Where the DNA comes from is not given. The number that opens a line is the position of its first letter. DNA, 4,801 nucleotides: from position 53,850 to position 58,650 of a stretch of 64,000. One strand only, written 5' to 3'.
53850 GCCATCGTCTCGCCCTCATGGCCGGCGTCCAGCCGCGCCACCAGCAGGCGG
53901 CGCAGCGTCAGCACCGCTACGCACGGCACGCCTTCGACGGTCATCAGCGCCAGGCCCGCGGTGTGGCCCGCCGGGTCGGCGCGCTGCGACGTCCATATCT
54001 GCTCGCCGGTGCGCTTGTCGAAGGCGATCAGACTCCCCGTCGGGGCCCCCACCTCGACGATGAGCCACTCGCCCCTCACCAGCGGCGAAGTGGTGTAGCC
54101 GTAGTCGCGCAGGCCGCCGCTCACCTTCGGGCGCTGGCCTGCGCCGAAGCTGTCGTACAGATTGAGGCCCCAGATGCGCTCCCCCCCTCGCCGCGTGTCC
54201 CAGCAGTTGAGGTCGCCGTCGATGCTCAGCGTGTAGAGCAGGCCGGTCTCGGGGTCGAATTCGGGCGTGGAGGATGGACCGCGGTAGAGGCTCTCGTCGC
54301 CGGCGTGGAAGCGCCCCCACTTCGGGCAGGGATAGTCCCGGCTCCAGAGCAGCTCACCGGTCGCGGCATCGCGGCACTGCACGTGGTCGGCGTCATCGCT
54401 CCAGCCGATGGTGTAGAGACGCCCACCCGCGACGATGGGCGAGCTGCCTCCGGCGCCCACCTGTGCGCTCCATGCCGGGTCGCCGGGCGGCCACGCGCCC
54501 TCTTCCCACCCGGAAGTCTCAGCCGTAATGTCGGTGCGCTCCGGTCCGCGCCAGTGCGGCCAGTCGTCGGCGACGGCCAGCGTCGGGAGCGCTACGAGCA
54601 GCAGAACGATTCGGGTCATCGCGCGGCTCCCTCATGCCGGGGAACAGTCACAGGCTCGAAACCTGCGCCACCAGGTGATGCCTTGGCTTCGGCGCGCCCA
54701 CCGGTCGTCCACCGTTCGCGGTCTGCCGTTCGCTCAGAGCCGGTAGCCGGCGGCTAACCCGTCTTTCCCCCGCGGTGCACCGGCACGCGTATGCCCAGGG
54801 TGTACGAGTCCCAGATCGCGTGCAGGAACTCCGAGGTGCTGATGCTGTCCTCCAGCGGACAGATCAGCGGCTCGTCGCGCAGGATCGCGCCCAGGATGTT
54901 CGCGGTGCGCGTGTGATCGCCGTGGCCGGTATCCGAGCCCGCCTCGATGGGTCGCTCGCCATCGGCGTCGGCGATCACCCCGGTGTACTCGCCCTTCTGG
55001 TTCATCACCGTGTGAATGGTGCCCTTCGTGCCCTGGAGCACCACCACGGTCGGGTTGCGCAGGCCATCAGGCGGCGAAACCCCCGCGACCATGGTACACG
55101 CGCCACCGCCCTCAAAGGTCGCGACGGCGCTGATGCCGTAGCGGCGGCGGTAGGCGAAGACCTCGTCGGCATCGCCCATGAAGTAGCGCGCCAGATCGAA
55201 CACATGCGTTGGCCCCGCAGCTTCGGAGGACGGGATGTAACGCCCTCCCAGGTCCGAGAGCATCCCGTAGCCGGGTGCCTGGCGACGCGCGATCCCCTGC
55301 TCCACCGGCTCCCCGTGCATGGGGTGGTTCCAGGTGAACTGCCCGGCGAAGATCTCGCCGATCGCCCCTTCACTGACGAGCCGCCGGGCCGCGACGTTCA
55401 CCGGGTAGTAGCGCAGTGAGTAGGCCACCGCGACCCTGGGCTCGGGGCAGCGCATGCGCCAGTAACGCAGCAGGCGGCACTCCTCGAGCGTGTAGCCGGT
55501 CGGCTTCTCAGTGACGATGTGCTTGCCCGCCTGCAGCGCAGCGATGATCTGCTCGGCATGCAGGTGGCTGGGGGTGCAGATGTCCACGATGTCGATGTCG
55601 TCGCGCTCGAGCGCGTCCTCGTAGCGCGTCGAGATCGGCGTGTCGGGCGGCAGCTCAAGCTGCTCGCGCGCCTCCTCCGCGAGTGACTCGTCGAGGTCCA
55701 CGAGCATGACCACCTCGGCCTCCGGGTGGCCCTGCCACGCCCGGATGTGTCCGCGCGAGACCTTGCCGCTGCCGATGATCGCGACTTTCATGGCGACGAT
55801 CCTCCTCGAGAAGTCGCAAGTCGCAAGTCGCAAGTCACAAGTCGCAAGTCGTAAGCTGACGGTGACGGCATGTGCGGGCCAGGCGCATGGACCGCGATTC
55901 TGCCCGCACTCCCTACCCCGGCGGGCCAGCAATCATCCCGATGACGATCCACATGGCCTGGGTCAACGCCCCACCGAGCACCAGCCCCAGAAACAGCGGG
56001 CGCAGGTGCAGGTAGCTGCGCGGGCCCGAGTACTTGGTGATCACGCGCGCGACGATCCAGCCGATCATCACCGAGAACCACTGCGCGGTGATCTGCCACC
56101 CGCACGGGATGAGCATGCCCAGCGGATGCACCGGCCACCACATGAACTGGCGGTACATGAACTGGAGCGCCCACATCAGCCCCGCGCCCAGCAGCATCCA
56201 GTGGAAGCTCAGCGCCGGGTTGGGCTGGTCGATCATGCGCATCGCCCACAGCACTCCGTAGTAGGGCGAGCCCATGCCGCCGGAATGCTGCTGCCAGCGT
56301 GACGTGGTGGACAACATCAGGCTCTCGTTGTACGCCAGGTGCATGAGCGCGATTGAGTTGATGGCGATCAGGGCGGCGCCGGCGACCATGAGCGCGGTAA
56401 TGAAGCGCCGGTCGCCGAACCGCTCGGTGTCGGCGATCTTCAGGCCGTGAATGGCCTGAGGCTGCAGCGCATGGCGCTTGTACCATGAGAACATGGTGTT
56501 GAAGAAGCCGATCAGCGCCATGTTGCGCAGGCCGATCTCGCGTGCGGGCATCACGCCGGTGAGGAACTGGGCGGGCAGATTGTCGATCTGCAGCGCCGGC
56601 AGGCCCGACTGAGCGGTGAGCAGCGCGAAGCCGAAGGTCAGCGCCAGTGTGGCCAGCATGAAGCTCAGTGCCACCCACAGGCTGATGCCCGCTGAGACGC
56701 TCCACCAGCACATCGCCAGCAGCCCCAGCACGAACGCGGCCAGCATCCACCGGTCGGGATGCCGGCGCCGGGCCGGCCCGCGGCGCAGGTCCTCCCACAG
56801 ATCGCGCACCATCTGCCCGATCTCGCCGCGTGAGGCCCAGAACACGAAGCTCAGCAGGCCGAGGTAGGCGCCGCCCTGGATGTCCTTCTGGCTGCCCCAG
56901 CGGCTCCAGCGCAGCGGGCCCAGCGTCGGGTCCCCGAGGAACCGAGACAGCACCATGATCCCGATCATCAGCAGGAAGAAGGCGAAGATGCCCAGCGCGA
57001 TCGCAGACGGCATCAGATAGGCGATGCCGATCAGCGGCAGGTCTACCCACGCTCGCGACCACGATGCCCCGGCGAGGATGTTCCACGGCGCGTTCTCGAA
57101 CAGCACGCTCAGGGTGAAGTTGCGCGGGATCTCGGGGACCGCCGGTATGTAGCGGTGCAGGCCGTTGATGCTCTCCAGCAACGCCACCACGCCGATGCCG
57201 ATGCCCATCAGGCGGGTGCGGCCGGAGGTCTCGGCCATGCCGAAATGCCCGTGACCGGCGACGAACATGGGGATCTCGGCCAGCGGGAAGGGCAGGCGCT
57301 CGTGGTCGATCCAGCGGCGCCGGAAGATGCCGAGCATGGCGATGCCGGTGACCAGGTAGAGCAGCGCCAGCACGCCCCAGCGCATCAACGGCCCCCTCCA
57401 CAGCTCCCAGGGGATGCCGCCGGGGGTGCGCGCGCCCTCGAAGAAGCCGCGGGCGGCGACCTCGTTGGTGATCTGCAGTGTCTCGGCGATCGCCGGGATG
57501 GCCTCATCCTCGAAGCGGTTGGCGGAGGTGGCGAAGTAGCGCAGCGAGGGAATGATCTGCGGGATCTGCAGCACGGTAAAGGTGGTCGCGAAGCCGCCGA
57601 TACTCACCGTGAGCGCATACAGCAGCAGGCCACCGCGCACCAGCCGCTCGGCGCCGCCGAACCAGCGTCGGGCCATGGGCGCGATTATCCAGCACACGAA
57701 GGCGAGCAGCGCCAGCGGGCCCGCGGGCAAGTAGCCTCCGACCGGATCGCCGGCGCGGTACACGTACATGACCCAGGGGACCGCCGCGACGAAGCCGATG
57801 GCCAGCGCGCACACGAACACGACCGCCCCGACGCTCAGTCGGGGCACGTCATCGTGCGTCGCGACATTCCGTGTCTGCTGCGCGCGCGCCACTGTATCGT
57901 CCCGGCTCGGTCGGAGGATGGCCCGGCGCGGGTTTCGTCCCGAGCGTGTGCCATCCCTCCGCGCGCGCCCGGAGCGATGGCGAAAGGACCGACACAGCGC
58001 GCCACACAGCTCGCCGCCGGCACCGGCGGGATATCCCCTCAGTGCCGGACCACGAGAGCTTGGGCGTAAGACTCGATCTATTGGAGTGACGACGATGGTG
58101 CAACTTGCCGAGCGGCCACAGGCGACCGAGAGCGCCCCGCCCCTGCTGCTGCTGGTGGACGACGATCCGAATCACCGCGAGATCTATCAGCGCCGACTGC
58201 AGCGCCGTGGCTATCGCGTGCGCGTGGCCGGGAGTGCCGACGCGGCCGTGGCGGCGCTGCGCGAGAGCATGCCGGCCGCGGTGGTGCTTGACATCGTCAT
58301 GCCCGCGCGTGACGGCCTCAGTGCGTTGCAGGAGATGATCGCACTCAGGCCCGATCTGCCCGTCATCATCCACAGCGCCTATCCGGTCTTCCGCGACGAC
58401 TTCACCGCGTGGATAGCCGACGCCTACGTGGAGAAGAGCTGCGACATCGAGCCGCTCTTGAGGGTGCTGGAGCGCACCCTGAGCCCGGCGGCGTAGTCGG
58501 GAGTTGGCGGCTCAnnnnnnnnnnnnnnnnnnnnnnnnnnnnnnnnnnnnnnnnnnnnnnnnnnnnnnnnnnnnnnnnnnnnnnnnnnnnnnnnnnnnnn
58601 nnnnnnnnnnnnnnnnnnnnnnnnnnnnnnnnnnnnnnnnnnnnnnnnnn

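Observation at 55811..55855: Heptanucleotide tandem repeat (AAGTCGC, about 6.4 units) in the 5' region of a Gfo/Idh/MocA oxidoreductase gene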

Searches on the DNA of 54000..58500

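Call 6: search_rna_families(source=window, start=54000, end=58500, threshold=evalue, max_evalue=1)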
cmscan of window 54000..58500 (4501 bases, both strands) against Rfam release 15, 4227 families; matches with E-value up to 1: 0.
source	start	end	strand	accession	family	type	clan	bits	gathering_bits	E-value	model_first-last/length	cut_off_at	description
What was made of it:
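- On Structured cis-regulatory RNA (riboswitch / leader): No Rfam match at E <= 1 (call 6).
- Tried and rejected: Rfam scan of 54000-58500 at E <= 1: no hit (call 6).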
